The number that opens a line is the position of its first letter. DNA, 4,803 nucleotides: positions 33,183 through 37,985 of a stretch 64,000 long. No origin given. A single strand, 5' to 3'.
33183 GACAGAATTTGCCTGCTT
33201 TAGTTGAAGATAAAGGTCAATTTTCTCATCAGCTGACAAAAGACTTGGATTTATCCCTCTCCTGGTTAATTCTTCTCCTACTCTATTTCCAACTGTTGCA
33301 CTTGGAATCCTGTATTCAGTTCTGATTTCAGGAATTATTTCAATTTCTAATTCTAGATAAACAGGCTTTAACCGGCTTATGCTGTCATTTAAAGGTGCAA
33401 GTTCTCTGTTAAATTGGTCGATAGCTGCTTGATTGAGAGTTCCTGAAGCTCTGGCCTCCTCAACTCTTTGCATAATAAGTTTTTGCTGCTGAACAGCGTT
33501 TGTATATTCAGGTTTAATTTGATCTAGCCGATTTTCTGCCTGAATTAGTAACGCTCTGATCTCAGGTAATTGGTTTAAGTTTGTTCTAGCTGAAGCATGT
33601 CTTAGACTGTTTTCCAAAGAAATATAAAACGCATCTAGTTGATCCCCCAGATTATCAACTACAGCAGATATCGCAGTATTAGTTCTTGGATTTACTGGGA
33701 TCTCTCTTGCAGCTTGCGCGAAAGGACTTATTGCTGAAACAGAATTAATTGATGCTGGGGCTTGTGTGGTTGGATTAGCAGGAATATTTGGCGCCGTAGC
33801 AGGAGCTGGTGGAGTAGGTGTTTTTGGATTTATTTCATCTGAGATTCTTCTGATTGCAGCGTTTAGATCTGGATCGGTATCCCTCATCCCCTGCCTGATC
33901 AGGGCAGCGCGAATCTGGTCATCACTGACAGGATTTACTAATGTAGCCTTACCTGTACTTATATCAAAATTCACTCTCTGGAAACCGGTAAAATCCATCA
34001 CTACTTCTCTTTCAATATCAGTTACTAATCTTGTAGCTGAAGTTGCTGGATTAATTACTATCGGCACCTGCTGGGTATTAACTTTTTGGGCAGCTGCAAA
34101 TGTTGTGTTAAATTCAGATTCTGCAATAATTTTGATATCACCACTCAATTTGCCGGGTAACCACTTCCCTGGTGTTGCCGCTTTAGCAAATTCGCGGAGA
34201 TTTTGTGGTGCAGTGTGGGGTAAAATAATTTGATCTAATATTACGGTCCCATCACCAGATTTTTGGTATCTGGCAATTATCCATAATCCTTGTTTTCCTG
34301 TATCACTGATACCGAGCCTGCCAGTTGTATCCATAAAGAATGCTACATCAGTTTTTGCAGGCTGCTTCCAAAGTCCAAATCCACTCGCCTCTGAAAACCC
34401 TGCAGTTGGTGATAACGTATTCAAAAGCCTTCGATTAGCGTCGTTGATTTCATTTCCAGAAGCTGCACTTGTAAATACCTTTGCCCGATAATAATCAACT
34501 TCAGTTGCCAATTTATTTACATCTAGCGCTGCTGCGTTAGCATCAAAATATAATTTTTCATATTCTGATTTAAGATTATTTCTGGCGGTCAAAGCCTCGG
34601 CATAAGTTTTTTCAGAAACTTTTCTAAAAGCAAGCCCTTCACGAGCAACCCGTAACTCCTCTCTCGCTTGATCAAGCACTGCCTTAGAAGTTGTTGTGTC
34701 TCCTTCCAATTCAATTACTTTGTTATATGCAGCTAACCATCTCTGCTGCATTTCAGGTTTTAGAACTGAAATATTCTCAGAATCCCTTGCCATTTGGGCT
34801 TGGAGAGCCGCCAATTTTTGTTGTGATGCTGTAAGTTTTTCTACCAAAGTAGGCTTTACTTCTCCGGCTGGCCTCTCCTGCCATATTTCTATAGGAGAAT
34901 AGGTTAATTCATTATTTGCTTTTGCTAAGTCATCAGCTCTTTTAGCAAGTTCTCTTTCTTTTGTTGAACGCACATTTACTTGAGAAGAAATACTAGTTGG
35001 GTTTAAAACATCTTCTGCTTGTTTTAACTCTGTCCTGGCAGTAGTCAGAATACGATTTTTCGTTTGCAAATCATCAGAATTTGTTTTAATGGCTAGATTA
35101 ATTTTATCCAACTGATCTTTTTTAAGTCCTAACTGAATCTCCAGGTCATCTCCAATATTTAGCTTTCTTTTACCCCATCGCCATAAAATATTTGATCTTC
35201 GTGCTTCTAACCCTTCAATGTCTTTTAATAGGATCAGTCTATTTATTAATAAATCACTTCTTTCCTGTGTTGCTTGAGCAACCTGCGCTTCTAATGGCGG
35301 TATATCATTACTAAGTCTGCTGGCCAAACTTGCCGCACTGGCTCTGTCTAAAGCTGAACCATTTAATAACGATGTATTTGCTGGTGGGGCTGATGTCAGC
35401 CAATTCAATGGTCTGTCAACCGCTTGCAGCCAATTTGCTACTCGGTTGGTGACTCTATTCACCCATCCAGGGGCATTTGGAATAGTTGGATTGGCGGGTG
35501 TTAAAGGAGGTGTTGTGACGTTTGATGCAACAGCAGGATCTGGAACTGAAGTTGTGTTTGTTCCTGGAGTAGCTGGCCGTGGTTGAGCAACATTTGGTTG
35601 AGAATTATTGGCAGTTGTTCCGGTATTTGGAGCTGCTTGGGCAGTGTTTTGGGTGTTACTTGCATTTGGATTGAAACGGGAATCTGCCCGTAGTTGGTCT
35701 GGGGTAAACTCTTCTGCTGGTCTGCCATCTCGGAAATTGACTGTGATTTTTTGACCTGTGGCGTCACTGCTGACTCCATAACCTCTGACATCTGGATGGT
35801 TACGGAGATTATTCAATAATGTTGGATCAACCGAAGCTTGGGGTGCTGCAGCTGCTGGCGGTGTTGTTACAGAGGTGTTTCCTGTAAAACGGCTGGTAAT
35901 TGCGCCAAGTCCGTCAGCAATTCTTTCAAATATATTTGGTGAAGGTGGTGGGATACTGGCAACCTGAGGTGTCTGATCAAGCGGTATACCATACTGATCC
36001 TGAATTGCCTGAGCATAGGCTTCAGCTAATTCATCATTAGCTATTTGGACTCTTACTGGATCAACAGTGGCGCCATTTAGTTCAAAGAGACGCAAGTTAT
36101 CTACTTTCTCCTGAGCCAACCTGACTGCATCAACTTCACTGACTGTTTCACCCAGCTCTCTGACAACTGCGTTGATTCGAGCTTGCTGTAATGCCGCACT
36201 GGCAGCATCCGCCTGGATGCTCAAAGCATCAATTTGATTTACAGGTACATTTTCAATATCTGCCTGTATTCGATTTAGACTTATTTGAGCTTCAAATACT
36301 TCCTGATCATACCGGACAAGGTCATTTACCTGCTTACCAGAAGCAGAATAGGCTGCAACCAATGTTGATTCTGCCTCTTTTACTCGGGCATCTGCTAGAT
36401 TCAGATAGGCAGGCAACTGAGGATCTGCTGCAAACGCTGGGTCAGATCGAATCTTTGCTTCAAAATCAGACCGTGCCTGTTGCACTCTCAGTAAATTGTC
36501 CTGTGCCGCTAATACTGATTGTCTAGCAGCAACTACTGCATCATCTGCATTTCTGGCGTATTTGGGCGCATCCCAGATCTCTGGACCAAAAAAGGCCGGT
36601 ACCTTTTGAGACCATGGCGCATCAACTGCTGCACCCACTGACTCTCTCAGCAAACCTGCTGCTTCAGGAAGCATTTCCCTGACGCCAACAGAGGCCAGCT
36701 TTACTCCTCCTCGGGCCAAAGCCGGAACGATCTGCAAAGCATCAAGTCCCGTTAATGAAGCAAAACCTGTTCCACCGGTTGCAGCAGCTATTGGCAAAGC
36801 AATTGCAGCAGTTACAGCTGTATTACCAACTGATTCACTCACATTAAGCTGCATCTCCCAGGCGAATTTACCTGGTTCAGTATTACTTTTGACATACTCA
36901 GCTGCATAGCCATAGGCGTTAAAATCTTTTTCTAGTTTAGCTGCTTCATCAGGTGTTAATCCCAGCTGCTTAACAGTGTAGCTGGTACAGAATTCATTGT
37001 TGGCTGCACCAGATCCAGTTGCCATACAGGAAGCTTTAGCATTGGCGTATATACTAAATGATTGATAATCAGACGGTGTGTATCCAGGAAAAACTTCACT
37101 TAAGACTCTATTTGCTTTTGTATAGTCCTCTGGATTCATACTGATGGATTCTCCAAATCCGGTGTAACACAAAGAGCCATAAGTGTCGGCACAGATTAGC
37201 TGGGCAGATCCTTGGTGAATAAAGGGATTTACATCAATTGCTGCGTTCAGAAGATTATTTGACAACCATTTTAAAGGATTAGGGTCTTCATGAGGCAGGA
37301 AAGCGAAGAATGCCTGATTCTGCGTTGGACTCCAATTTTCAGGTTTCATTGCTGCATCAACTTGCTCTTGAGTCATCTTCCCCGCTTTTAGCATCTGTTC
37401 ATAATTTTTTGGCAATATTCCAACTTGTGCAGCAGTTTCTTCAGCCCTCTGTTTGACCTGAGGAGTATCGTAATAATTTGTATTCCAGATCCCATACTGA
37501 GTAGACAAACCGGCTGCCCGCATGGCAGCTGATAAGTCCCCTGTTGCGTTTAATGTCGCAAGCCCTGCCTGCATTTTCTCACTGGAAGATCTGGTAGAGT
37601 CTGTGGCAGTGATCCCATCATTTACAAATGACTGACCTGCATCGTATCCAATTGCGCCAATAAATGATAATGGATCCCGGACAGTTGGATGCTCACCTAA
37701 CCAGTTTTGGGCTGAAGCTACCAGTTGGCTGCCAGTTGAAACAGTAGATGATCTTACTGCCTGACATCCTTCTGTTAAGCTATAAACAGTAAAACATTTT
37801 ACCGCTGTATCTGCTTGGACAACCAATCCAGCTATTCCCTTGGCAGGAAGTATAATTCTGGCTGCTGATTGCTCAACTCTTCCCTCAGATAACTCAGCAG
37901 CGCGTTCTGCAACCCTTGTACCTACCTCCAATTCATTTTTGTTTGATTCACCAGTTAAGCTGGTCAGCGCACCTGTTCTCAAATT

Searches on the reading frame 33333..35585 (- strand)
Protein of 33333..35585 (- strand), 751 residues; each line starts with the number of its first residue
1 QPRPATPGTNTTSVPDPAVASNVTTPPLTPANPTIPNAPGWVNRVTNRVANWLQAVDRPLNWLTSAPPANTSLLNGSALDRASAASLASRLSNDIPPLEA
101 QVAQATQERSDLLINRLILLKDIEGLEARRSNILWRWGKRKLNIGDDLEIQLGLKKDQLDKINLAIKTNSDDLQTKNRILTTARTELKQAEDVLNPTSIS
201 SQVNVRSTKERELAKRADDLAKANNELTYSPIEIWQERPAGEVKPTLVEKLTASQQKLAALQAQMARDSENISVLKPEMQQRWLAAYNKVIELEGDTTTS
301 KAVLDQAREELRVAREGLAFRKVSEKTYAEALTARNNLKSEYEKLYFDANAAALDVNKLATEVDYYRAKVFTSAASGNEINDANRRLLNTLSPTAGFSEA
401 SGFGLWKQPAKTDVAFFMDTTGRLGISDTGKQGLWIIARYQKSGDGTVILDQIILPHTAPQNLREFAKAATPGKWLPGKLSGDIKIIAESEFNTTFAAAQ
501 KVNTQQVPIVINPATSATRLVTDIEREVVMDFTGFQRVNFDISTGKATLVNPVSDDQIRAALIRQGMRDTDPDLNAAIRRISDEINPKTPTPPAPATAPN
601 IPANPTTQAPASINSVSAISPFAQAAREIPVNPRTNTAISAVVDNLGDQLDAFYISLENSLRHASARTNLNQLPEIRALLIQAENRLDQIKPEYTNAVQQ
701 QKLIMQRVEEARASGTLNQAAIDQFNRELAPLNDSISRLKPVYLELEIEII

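Call 8: search_protein_families(library=pfam, proteins=[window:33333-35585:-], max_evalue=10)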
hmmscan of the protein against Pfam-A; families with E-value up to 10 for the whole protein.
window:33333-35585:- (751 aa): 2 families
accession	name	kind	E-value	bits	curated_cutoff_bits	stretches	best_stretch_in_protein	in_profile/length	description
PF24627.1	PUMA_CC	-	0.091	13.2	30.1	1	672-739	2-69/74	PUMA coiled-coil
PF13935.11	Ead_Ea22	-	0.8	10.7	27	1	461-478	6-27/139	Ead/Ea22-like protein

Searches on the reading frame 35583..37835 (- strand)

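Call 8: search_protein_families(library=pfam, proteins=[window:35583-37835:-], max_evalue=10)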
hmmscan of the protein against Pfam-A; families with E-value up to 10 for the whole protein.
window:35583-37835:- (751 aa): 2 families
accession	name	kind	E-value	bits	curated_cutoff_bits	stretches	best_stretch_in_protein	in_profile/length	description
PF05276.19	SH3BP5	-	0.28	11.3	25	1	430-520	87-163/231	SH3 domain-binding protein 5 (SH3BP5)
PF00607.25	Gag_p24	-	0.63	10.4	24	1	97-178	41-120/128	gag protein p24 N-terminal domain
